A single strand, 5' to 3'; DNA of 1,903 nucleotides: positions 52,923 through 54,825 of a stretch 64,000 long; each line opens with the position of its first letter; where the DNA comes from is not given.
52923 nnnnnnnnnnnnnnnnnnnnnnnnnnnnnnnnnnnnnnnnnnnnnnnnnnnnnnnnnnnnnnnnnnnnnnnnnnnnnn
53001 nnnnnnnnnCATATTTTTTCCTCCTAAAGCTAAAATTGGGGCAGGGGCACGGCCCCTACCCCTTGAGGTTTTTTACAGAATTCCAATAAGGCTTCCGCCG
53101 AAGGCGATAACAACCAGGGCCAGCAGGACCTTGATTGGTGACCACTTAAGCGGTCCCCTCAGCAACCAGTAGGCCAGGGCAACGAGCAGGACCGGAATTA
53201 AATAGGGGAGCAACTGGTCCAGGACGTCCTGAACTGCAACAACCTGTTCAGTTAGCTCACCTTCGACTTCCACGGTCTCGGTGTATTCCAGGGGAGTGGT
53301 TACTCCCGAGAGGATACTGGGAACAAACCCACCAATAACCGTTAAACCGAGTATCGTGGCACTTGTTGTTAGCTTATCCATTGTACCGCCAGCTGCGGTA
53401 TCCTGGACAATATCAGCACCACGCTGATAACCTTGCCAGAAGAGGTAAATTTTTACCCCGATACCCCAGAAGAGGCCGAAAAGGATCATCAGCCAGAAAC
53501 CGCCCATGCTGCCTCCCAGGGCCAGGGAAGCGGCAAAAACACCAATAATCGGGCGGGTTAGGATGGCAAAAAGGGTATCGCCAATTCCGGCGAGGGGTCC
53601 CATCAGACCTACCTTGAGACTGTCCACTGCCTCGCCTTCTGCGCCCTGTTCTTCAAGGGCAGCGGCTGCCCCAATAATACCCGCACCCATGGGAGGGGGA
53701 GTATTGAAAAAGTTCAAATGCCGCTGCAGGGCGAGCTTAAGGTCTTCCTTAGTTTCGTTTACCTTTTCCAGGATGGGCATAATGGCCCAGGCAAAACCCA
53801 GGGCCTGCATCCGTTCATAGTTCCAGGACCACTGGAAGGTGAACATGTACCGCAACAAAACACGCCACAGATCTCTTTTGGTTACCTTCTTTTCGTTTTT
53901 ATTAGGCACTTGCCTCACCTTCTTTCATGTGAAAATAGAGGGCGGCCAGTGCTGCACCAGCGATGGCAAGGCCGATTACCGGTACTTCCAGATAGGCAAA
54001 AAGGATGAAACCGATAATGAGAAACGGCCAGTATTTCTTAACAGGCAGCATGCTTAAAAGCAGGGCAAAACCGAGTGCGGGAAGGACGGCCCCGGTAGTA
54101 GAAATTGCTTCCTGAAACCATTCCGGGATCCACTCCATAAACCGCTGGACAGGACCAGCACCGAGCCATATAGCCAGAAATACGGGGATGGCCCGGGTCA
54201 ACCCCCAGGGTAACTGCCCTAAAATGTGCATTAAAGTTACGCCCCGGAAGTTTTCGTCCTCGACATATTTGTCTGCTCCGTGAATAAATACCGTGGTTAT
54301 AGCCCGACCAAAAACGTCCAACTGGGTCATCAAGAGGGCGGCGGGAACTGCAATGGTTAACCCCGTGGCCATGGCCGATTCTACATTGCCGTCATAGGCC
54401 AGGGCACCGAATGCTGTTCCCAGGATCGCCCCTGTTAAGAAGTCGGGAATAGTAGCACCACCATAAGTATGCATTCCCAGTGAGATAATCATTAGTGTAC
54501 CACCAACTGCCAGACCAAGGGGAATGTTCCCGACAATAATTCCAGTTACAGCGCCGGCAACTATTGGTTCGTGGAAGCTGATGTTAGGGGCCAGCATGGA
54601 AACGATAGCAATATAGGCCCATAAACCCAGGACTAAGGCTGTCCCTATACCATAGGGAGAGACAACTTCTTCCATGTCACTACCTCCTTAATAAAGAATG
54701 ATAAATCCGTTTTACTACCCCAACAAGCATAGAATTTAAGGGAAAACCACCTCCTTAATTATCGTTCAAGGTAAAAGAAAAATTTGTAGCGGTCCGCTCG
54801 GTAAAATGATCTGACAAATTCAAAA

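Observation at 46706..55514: Eleven-gene PTS amino-sugar operon with an unusual enzyme set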

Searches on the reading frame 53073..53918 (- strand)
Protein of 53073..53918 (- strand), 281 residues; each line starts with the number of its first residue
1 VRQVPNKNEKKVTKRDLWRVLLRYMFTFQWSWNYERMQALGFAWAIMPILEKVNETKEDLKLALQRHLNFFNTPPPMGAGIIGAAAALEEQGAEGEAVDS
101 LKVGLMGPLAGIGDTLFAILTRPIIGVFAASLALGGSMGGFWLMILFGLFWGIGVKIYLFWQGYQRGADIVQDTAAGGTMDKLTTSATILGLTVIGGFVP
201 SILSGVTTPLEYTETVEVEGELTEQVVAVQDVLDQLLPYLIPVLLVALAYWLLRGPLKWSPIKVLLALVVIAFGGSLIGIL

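Call 3: search_protein_families(library=pfam, proteins=[window:53073-53918:-])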
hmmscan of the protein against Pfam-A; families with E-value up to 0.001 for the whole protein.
window:53073-53918:- (281 aa): 1 family
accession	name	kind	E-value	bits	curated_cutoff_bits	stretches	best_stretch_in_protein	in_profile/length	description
PF03613.19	EIID-AGA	-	2.9e-83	279.6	25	1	11-281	1-265/265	PTS system mannose/fructose/sorbose family IID component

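Call 4: search_protein_families(library=ncbifam, proteins=[window:53073-53918:-])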
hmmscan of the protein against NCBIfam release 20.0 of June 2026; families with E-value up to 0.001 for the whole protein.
window:53073-53918:- (281 aa): 4 families
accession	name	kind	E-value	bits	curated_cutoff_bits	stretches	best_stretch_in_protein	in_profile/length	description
TIGR00828.1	EIID-AGA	subfamily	9.6e-64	215.3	292.75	1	10-281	1-271/271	mannose/fructose/sorbose PTS transporter subunit IID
NF008315.0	PRK11103.1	subfamily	6.7e-60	202.7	365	1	6-281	7-281/283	PTS mannose transporter subunit IID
NF007359.1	PRK09855.1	equivalog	1.4e-44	152.8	400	1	13-281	2-259/259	PTS galactosamine transporter subunit IID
NF040760.1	AgaE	equivalog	2.7e-41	141.8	500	1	11-281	35-292/292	PTS N-acetylgalactosamine transporter subunit IID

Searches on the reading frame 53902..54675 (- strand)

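Call 3: search_protein_families(library=pfam, proteins=[window:53902-54675:-])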
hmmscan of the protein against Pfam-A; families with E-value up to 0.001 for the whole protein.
window:53902-54675:- (257 aa): 1 family
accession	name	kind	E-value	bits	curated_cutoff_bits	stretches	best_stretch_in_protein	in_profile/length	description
PF03609.19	EII-Sor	-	8.5e-68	228.7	26.3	1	12-245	3-232/233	PTS system sorbose-specific iic component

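Call 4: search_protein_families(library=ncbifam, proteins=[window:53902-54675:-])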
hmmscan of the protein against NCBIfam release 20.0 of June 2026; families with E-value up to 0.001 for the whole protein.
window:53902-54675:- (257 aa): 4 families
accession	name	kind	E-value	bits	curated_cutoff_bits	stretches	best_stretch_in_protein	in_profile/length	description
NF040757.1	AgaW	equivalog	1.5e-45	155.6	300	1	16-254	1-234/249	PTS N-acetylgalactosamine transporter subunit IIC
TIGR00822.1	EII-Sor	subfamily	3.4e-42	144.6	339.85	1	19-251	14-241/267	mannose/fructose/sorbose PTS transporter subunit IIC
NF011647.0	PRK15065.1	subfamily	9.7e-41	139.7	278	1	16-252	11-243/267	mannose/fructose/sorbose family PTS transporter subunit IIC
NF007289.1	PRK09757.1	equivalog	2.1e-32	112.7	300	1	13-250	6-239/241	PTS galactosamine transporter subunit IIC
